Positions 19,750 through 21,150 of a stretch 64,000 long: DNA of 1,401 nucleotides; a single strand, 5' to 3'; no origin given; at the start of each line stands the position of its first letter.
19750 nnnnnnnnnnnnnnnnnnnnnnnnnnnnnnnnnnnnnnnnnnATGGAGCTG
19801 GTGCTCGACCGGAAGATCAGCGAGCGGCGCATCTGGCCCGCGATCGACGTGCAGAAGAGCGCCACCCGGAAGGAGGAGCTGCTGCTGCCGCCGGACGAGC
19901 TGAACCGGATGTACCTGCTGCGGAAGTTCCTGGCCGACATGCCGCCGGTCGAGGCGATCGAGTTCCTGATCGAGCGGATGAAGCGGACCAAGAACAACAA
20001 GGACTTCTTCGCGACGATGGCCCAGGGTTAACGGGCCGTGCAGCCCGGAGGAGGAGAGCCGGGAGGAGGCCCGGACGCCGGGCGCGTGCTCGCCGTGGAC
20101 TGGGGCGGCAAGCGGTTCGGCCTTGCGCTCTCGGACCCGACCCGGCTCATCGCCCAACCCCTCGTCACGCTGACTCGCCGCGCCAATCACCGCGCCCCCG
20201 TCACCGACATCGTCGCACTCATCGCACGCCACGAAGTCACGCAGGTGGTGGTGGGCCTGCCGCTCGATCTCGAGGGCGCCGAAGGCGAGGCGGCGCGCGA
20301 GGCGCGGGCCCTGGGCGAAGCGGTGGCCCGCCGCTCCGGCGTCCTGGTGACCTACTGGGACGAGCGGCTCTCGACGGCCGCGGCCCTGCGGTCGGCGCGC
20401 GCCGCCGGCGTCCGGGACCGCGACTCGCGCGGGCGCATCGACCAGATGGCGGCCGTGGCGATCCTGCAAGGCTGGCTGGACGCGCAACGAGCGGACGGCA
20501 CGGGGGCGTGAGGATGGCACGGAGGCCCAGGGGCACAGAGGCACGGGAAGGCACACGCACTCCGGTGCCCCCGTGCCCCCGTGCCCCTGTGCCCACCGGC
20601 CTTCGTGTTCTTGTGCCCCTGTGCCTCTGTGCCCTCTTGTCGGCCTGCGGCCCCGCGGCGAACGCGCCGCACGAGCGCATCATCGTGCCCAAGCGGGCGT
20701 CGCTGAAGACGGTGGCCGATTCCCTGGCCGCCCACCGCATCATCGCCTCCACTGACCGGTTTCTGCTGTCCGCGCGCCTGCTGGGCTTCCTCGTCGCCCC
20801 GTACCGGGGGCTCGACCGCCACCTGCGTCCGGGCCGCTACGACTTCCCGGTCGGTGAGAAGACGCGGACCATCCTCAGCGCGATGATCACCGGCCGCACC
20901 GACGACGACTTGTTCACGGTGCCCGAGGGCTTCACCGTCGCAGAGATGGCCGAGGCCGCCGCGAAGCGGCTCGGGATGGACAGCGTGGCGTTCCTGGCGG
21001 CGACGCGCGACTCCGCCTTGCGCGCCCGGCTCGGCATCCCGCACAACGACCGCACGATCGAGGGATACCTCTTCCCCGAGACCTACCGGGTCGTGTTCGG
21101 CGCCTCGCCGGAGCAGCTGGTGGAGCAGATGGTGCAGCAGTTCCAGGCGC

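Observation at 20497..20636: Octamer-repeat imperfect palindrome with a G-quadruplex-type tract at the ruvX/mltG junction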

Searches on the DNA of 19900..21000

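Call 49: search_rna_families(source=window, start=19900, end=21000, threshold=evalue, max_evalue=1)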
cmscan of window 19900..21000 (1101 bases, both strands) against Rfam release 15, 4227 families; matches with E-value up to 1: 17.
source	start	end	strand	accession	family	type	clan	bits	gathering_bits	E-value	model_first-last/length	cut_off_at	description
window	20519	20588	-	RF00772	mir-328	Gene; miRNA;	-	37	70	0.00018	1-75/75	no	mir-328 microRNA precursor family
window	20518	20591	-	RF00981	mir-939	Gene; miRNA;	-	34.5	84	0.00044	1-82/82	no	mir-939 microRNA precursor family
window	20525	20592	-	RF03703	mir-3622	Gene; miRNA;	-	32.4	78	0.001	1-84/84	no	mir-3622 microRNA precursor family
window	20518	20631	+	RF00981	mir-939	Gene; miRNA;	-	30.2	84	0.0049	1-82/82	no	mir-939 microRNA precursor family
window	20517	20592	-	RF04159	MIR1437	Gene; miRNA;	-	30.2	168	0.0067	1-192/192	no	MIR1437 microRNA precursor family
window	20516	20609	-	RF03677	mir-1304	Gene; miRNA;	-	29.9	90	0.0013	1-87/87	no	mir-1304 microRNA precursor family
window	20528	20589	-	RF03964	mir-H1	Gene; miRNA;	-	26.9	97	0.062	1-85/85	no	mir-H1 microRNA precursor family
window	20525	20592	+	RF03703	mir-3622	Gene; miRNA;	-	26.4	78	0.03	1-84/84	no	mir-3622 microRNA precursor family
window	20514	20611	+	RF03846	mir-4861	Gene; miRNA;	-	26.2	100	0.0067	1-94/94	no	mir-4861 microRNA precursor family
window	20511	20612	-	RF04185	MIR2118_2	Gene; miRNA;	-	26.1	120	0.014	1-106/106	no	MIR2118_2 microRNA precursor family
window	20529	20589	-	RF03433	mir-2576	Gene; miRNA;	-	25.7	83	0.2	1-120/120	no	mir-2576 microRNA precursor family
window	20512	20587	+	RF00907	mir-941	Gene; miRNA;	-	23.1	60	0.32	1-72/72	no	mir-941 microRNA precursor family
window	20528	20589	+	RF03964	mir-H1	Gene; miRNA;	-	22.2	97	0.7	1-85/85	no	mir-H1 microRNA precursor family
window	20529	20588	+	RF03383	mir-1976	Gene; miRNA;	-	21.8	71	0.14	1-52/52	no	mir-1976 microRNA precursor family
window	20521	20598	+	RF00772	mir-328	Gene; miRNA;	-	21.4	70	0.77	1-75/75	no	mir-328 microRNA precursor family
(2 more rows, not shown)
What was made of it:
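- Tried and rejected: Rfam at permissive E-values (call 49).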
